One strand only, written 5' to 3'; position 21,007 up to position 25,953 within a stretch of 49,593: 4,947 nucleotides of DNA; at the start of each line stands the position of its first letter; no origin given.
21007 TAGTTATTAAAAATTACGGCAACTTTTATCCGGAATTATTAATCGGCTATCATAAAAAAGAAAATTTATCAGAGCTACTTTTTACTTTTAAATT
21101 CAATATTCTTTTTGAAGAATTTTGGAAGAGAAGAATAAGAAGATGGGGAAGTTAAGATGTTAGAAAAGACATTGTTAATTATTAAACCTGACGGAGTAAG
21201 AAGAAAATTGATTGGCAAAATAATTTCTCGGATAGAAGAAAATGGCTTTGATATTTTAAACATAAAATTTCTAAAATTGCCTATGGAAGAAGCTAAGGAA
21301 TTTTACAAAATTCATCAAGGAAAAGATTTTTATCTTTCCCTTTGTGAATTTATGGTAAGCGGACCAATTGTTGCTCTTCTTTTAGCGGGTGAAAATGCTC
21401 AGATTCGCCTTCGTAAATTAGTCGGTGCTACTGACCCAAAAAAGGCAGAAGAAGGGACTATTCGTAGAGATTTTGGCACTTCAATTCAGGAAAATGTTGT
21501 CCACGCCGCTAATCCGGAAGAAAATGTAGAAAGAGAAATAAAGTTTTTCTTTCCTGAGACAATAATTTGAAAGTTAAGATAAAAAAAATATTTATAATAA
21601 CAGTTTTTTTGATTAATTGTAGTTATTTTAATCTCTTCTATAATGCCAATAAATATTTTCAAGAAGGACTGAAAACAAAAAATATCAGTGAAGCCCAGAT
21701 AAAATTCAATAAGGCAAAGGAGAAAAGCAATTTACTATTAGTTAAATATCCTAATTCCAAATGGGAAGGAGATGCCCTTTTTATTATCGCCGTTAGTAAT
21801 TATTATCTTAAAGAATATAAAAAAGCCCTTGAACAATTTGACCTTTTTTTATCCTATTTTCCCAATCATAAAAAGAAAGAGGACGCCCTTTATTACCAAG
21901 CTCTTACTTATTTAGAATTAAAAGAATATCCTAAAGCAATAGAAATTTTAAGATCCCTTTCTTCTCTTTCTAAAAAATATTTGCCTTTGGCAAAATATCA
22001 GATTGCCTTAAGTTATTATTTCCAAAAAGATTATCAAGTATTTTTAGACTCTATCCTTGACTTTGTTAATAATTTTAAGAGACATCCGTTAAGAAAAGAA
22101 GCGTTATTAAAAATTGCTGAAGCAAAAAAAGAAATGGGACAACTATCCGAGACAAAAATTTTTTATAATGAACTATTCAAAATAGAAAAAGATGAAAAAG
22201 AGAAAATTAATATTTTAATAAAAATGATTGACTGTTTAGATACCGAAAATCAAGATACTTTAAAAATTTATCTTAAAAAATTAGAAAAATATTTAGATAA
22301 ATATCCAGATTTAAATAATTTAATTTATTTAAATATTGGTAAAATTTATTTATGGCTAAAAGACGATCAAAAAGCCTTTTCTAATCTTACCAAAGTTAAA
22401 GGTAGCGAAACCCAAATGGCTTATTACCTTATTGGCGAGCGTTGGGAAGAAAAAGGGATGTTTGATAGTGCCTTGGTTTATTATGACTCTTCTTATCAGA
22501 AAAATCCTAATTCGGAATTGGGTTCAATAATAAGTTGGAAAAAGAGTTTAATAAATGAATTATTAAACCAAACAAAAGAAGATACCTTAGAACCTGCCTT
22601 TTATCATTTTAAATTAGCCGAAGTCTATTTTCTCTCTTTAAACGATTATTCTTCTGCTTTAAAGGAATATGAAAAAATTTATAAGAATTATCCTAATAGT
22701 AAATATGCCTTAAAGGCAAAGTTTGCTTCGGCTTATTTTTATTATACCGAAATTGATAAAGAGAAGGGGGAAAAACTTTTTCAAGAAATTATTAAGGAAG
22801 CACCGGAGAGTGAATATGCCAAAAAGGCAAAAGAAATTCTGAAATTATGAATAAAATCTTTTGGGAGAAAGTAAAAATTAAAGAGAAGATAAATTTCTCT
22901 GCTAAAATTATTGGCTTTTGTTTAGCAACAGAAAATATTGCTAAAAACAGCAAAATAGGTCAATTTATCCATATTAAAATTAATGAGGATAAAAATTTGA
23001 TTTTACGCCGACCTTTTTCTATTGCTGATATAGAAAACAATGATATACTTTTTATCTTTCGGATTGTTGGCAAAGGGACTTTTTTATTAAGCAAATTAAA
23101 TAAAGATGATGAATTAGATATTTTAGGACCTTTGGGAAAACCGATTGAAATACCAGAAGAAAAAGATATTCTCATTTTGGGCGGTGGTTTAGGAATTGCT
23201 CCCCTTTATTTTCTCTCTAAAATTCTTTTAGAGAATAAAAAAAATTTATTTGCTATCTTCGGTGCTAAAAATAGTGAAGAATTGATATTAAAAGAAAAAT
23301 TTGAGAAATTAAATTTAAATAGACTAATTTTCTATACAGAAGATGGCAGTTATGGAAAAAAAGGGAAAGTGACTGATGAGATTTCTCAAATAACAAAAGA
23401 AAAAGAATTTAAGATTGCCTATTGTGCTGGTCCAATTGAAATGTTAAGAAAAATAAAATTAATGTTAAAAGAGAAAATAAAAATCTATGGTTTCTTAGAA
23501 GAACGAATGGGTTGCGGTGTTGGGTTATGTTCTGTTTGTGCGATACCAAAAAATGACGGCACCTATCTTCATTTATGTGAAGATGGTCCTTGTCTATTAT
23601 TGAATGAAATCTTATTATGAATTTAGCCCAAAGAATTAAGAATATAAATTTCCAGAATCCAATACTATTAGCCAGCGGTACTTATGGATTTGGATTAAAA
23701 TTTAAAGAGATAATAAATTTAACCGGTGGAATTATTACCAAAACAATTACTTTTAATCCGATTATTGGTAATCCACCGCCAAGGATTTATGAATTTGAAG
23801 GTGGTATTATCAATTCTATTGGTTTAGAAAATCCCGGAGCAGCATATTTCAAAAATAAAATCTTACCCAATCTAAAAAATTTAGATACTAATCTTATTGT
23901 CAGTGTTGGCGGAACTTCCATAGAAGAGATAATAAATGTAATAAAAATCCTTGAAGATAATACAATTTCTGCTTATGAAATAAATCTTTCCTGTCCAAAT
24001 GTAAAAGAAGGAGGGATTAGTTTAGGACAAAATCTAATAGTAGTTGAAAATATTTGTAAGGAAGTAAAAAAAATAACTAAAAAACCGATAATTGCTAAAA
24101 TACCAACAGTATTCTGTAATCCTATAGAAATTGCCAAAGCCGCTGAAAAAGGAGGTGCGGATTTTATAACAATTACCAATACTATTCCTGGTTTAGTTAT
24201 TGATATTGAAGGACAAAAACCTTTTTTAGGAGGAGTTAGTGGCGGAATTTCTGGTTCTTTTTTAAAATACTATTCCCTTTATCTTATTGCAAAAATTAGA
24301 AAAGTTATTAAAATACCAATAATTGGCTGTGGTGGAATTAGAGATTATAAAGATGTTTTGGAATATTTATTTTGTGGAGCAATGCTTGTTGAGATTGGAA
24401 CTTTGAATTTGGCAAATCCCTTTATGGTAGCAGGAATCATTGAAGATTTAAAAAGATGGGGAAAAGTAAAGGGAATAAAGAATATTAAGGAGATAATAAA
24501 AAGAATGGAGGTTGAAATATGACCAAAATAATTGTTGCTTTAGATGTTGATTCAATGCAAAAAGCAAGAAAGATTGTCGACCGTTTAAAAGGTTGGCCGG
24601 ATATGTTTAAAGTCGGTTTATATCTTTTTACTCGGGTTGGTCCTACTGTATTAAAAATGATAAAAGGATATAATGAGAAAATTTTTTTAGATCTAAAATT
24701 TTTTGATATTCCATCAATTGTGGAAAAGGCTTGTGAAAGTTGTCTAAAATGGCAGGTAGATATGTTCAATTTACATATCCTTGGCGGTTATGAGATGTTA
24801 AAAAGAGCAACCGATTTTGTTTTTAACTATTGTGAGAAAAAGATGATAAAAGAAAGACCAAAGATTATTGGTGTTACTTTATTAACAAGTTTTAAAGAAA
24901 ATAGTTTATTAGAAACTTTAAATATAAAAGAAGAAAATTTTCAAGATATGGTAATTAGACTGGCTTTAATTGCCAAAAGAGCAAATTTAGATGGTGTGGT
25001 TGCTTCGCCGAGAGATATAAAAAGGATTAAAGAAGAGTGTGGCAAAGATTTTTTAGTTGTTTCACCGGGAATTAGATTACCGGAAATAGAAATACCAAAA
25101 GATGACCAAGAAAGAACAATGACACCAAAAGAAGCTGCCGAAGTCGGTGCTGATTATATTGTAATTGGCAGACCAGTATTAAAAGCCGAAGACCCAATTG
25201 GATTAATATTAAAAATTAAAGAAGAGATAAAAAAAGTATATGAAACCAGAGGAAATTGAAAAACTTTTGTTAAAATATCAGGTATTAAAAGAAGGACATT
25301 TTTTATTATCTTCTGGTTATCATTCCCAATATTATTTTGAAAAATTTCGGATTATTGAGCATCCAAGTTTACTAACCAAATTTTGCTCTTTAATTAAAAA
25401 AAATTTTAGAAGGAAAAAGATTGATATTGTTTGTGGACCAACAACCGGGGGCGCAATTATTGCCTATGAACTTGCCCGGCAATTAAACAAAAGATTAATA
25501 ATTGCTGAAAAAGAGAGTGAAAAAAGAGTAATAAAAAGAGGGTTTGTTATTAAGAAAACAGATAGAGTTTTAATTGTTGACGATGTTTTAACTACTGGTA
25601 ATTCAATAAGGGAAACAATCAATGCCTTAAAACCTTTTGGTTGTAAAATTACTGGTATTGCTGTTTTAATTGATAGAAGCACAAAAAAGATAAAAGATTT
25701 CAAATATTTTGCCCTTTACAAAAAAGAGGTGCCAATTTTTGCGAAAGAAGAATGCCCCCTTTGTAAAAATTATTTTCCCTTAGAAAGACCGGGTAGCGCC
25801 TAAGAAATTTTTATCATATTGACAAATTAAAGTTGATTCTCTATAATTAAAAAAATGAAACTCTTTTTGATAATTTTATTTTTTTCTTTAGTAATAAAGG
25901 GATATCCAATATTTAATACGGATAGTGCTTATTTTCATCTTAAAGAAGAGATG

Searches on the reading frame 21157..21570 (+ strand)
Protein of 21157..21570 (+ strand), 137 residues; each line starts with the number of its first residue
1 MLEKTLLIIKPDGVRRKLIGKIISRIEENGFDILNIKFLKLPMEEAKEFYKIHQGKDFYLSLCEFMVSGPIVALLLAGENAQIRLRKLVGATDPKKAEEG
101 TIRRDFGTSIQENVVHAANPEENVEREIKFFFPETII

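Call 57: search_protein_families(library=pfam, proteins=[window:21157-21570:+], max_evalue=0.001)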
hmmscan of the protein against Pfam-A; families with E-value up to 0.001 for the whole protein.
window:21157-21570:+ (137 aa): 1 family
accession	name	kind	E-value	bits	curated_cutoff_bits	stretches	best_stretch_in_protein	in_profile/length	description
PF00334.24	NDK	-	6.4e-51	172.2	27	1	3-135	1-133/135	Nucleoside diphosphate kinase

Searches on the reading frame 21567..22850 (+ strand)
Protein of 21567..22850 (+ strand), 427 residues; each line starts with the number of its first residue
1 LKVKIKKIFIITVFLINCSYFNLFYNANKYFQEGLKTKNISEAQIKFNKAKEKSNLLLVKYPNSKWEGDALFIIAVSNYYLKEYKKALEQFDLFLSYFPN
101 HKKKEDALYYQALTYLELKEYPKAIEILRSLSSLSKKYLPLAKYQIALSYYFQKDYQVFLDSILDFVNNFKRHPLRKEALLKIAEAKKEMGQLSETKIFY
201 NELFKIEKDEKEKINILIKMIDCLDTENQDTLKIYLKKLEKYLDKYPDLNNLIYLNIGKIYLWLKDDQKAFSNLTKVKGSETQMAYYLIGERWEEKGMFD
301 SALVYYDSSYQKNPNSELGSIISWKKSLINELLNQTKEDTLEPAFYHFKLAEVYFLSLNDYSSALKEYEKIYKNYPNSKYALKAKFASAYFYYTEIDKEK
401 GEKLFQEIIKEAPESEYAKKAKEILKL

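Call 57: search_protein_families(library=pfam, proteins=[window:21567-22850:+], max_evalue=0.001)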
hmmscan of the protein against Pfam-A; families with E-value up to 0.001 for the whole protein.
window:21567-22850:+ (427 aa): 11 families
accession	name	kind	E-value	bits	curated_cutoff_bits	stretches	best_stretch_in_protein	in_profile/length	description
PF13174.12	TPR_6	-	3.7e-25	87.2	26.3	1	348-378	4-33/33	Tetratricopeptide repeat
PF13525.12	YfiO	-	3.5e-14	53.5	25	1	33-117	14-91/203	Outer membrane lipoprotein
PF07719.23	TPR_2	-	8.8e-13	47.7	27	0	69-101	2-34/34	Tetratricopeptide repeat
PF13428.12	TPR_14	-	3.1e-10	40.1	23.5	0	350-384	7-40/44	Tetratricopeptide repeat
PF14559.12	TPR_19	-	9e-09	36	25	0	356-420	2-63/68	Tetratricopeptide repeat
PF13424.12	TPR_12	-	2.2e-08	34.6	30.1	0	74-131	9-71/77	Tetratricopeptide repeat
PF13432.12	TPR_16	-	2.3e-08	34.7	32.7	0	79-130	8-56/65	Tetratricopeptide repeat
PF00515.34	TPR_1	-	5e-08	32.9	27.8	0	106-126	2-22/34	Tetratricopeptide repeat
PF09976.15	TPR_21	-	0.00016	21.9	25.5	0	359-420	53-114/193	Tetratricopeptide repeat-like domain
PF13512.12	TPR_18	-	0.00058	20.5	21.9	0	45-119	24-98/145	Tetratricopeptide repeat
PF12895.13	ANAPC3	-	0.00072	20.2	27.2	1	102-157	20-73/82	Anaphase-promoting complex, cyclosome, subunit 3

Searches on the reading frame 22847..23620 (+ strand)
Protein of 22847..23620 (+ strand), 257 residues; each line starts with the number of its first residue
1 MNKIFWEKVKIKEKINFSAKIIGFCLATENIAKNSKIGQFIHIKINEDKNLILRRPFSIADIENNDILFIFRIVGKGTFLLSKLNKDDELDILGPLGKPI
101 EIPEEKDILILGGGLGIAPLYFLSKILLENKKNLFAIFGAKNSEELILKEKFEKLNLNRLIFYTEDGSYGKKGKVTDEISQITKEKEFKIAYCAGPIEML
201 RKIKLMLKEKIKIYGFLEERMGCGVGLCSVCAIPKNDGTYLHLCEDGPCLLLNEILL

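Call 57: search_protein_families(library=pfam, proteins=[window:22847-23620:+], max_evalue=0.001)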
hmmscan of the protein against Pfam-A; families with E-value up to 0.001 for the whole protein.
window:22847-23620:+ (257 aa): 3 families
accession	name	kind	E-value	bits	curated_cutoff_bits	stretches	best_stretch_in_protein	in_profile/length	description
PF10418.14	DHODB_Fe-S_bind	-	3.3e-11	43.1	23.9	1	218-255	1-40/41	Iron-sulfur cluster binding domain of dihydroorotate dehydrogenase B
PF00175.26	NAD_binding_1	-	7.6e-09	36.6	22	1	111-203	2-107/109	Oxidoreductase NAD-binding domain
PF00970.30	FAD_binding_6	-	0.00014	22.6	21.1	1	10-98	3-96/99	Oxidoreductase FAD-binding domain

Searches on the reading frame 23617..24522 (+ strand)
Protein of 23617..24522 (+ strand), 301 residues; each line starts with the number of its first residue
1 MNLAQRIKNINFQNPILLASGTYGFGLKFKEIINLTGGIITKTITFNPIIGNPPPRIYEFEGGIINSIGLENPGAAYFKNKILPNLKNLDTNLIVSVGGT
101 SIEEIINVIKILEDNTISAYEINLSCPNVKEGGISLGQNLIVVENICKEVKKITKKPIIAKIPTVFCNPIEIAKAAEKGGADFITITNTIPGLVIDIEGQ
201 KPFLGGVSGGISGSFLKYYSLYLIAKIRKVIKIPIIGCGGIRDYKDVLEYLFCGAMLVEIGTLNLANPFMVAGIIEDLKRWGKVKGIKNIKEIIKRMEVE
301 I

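Call 57: search_protein_families(library=pfam, proteins=[window:23617-24522:+], max_evalue=0.001)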
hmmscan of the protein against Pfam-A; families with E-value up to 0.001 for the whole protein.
window:23617-24522:+ (301 aa): 4 families
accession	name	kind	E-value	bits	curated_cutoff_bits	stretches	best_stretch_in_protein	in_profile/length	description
PF01180.27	DHO_dh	-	4.8e-62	210.2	27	1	3-280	2-289/291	Dihydroorotate dehydrogenase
PF01207.24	Dus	-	7.2e-10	38.9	20.4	1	88-186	49-157/311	Dihydrouridine synthase (Dus)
PF03060.21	NMO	-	2.2e-07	31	28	1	205-263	164-224/331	Nitronate monooxygenase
PF00977.27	His_biosynth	-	3.1e-06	27.3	23.6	1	222-278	63-119/228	Histidine biosynthesis protein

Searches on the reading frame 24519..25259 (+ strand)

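Call 69: search_protein_families(library=pfam, proteins=[window:24519-25259:+], max_evalue=0.00001)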
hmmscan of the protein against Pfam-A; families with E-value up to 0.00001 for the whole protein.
window:24519-25259:+ (246 aa): 1 family
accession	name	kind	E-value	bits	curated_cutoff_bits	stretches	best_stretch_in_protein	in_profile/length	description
PF00215.30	OMPdecase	-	1.6e-48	165.9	27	1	3-227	2-215/221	Orotidine 5'-phosphate decarboxylase / HUMPS family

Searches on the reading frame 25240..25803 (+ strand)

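Call 69: search_protein_families(library=pfam, proteins=[window:25240-25803:+], max_evalue=0.00001)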
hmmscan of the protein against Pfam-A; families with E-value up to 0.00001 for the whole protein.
window:25240-25803:+ (187 aa): 1 family
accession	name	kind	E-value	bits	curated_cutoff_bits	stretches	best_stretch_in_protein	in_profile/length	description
PF00156.33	Pribosyltran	-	1.4e-18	67.2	26.3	1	42-163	9-143/158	Phosphoribosyl transferase domain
